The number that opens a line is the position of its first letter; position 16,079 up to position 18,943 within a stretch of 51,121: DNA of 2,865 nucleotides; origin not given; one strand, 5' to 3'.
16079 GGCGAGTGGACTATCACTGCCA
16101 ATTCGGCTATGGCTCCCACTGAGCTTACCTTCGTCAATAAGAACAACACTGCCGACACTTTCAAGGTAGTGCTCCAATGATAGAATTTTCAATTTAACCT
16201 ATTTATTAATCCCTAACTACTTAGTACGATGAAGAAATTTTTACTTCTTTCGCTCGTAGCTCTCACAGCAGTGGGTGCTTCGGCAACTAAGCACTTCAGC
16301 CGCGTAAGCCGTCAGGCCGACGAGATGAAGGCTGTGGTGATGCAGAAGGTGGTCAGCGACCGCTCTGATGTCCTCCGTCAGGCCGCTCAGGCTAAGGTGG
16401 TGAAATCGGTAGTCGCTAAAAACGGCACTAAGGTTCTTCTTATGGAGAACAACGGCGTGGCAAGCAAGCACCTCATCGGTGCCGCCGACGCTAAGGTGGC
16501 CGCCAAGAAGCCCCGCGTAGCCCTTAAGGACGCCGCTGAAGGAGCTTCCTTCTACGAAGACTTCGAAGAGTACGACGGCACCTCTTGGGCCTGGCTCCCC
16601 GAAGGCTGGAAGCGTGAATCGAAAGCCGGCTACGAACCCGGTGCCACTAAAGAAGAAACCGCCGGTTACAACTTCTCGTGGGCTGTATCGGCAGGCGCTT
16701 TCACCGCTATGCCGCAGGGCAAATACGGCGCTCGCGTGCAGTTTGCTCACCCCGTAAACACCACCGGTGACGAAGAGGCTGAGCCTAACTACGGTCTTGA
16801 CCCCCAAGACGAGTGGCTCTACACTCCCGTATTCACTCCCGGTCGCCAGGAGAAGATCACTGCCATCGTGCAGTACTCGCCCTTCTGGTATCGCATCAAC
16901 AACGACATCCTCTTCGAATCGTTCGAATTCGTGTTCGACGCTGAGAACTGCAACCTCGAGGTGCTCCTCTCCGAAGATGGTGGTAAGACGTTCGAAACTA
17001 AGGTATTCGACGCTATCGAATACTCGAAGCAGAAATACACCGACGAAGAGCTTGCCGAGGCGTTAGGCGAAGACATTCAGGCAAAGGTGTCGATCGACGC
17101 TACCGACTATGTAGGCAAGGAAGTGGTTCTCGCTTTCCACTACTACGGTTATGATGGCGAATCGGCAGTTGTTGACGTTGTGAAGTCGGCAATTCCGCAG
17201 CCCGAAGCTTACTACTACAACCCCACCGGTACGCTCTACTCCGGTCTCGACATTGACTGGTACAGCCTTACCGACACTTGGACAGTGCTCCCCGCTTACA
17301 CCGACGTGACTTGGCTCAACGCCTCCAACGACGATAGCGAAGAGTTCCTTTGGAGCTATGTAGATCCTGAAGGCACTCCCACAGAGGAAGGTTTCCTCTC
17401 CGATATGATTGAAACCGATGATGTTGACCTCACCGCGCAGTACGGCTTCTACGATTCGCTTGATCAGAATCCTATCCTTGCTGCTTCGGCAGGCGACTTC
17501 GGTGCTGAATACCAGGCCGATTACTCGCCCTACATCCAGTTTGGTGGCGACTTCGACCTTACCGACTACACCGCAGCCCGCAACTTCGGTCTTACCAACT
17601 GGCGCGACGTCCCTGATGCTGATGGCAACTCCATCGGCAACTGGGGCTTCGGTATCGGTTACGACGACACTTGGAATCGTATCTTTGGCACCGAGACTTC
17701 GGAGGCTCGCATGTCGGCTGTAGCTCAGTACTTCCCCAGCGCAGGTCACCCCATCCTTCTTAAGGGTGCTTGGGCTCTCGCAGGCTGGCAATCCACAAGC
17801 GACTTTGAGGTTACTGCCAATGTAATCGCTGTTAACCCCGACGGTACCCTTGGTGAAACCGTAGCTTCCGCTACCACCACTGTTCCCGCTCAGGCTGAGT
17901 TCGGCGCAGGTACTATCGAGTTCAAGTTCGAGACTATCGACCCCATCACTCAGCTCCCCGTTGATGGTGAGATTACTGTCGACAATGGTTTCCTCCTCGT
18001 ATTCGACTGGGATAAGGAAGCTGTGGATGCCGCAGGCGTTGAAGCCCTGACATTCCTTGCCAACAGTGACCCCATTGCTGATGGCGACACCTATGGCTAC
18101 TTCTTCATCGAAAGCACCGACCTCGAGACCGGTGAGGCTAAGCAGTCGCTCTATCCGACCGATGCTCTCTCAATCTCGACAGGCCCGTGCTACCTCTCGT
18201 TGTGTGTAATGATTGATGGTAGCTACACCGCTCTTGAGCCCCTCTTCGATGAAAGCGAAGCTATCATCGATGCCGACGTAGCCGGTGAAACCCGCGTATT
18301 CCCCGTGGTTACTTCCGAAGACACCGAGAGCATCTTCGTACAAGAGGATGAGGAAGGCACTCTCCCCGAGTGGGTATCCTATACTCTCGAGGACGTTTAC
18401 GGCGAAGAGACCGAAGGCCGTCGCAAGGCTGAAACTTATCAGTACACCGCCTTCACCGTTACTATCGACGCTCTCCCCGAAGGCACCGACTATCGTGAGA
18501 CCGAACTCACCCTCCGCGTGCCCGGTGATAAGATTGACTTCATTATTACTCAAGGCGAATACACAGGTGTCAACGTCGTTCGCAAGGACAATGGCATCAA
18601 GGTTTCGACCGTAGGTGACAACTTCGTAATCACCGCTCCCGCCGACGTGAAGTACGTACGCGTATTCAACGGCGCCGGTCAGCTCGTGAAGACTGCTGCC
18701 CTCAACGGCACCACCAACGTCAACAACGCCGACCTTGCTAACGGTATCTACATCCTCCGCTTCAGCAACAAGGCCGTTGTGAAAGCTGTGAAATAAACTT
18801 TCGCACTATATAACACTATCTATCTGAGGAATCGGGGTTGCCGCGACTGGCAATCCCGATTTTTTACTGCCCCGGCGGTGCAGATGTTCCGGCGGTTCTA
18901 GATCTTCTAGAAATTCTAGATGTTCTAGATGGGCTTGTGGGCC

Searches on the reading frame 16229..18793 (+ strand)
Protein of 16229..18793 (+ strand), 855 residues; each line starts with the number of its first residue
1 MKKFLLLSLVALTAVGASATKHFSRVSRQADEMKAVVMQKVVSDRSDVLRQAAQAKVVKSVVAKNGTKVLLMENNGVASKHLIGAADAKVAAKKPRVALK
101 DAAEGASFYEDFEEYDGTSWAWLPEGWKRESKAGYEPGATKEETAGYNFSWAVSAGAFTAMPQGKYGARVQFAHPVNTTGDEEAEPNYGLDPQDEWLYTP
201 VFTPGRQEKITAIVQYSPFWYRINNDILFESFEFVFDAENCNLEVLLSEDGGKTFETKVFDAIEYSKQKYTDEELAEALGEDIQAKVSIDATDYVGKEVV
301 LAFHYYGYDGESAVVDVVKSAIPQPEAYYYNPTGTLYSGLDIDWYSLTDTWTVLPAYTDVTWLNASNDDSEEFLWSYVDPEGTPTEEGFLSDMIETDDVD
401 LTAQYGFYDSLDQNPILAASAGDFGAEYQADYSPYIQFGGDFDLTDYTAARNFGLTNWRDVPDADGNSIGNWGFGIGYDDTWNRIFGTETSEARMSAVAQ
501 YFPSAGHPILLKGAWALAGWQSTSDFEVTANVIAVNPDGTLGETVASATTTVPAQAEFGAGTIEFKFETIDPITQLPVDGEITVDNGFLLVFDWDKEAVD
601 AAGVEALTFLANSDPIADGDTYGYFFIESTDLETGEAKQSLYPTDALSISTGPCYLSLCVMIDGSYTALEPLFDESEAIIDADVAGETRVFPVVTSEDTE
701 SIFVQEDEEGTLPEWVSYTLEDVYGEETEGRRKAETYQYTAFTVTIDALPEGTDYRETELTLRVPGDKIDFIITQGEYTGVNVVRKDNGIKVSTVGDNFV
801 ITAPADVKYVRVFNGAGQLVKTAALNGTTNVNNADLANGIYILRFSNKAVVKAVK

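Call 10: search_protein_families(library=pfam, proteins=[window:16229-18793:+], max_evalue=0.001)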
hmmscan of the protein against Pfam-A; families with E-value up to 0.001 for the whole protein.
window:16229-18793:+ (855 aa): 1 family
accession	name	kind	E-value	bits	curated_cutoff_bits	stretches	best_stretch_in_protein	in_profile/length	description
PF18962.6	Por_Secre_tail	-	0.0006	20.5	27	0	808-849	20-66/75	Secretion system C-terminal sorting domain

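Call 87: search_protein_families(library=ncbifam, proteins=[window:16229-18793:+], max_evalue=0.1)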
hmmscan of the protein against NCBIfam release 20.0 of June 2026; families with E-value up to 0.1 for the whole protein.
window:16229-18793:+ (855 aa): 2 families
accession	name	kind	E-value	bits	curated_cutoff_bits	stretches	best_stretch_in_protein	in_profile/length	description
TIGR04183.1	Por_Secre_tail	domain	3.6e-07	30.1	23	1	799-850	13-63/72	T9SS type A sorting domain-containing protein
NF052644.1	T9SS_DNase_Rie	equivalog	9.4e-06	25.1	260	1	770-844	164-236/251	T9SS-dependent surface endonuclease, AS87_RS02955 family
